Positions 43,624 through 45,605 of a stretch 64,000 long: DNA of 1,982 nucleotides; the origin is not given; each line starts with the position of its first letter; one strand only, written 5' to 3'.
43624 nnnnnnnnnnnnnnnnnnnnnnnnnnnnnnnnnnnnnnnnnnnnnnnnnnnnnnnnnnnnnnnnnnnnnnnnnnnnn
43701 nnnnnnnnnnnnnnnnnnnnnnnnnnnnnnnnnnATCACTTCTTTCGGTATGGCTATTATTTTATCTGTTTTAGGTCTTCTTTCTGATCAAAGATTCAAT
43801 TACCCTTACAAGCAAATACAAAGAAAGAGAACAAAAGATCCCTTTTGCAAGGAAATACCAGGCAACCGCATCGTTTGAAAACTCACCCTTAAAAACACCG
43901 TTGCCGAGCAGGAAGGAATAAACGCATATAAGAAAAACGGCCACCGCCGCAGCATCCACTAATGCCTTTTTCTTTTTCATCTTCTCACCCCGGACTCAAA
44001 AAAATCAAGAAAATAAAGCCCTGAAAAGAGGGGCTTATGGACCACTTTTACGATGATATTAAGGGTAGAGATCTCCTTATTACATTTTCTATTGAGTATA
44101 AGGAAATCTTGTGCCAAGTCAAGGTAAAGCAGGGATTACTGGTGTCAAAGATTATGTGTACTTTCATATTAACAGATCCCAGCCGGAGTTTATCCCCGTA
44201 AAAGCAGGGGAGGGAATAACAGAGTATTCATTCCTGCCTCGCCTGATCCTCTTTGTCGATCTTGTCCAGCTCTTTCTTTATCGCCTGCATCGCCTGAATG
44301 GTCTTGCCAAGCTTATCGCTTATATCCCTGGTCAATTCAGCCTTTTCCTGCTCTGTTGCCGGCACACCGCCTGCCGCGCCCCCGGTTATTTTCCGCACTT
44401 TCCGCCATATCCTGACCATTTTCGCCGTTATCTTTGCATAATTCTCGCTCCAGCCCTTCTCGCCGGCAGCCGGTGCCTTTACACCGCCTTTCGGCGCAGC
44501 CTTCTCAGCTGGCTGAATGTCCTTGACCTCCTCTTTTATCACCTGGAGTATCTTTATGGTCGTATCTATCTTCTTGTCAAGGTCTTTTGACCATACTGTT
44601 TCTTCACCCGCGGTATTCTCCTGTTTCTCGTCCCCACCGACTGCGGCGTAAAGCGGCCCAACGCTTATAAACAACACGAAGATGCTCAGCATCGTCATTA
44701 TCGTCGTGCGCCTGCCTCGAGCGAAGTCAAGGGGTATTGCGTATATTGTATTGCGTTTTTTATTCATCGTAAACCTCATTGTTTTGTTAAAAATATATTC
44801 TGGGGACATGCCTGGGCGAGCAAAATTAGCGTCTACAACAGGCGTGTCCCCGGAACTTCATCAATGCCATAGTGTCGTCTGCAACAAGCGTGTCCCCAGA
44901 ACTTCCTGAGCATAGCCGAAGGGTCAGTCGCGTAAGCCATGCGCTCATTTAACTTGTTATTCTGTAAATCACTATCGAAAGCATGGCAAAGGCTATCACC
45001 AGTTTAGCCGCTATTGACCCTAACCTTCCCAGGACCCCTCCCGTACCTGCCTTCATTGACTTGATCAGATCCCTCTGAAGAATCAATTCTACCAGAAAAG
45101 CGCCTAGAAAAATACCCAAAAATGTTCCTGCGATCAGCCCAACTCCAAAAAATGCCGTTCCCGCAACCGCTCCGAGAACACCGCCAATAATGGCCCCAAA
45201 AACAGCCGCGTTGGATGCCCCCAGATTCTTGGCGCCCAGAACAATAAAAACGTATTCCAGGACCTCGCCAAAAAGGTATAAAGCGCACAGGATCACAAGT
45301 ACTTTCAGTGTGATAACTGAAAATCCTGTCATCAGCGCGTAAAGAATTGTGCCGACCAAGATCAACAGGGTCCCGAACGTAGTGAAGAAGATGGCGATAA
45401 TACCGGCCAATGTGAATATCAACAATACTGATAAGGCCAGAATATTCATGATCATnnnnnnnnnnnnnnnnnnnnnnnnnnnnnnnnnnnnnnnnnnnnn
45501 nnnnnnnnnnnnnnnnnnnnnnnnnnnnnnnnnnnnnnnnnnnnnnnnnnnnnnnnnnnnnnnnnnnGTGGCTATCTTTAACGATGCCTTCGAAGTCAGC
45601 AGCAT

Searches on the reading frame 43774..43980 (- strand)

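Call 3: search_protein_families(library=pfam, proteins=[window:43774-43980:-], max_evalue=1)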
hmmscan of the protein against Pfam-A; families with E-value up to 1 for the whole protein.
window:43774-43980:- (69 aa): 1 family
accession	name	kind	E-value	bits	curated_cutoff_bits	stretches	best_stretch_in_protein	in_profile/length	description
PF12197.13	lci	-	0.0038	17.4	20.3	1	19-51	4-31/44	LCI fold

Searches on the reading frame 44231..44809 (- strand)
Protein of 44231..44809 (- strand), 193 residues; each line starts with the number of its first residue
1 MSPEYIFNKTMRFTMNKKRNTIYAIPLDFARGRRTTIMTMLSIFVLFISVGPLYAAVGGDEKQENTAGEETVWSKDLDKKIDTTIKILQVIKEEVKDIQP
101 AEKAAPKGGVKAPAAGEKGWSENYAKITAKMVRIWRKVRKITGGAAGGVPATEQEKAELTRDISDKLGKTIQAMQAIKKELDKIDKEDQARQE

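Call 3: search_protein_families(library=pfam, proteins=[window:44231-44809:-], max_evalue=1)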
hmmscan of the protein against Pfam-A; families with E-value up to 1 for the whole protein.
window:44231-44809:- (193 aa): 4 families
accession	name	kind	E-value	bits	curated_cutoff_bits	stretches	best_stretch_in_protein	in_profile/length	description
PF21478.3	GcvP2_C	-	0.071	13.5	27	0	165-191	86-112/122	Glycine dehydrogenase, C-terminal domain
PF06103.16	DUF948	-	0.13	12.9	37.2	0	131-186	17-72/89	Bacterial protein of unknown function (DUF948)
PF09351.15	DUF1993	-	0.34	11.3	23.4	0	55-98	65-106/161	Domain of unknown function (DUF1993)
PF18595.6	Nuf2_DHR10-like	-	0.5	10.9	28.4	0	154-190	22-58/117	Nuf2, DHR10-like domain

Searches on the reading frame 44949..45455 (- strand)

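Call 36: search_protein_families(library=pfam, proteins=[window:44949-45455:-], max_evalue=0.001)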
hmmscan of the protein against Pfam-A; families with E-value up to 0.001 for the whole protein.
window:44949-45455:- (168 aa): 1 family
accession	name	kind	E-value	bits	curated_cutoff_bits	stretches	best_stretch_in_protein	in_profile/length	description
PF04306.18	DUF456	-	7.6e-25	88.2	29.4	1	28-165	7-138/139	Protein of unknown function (DUF456)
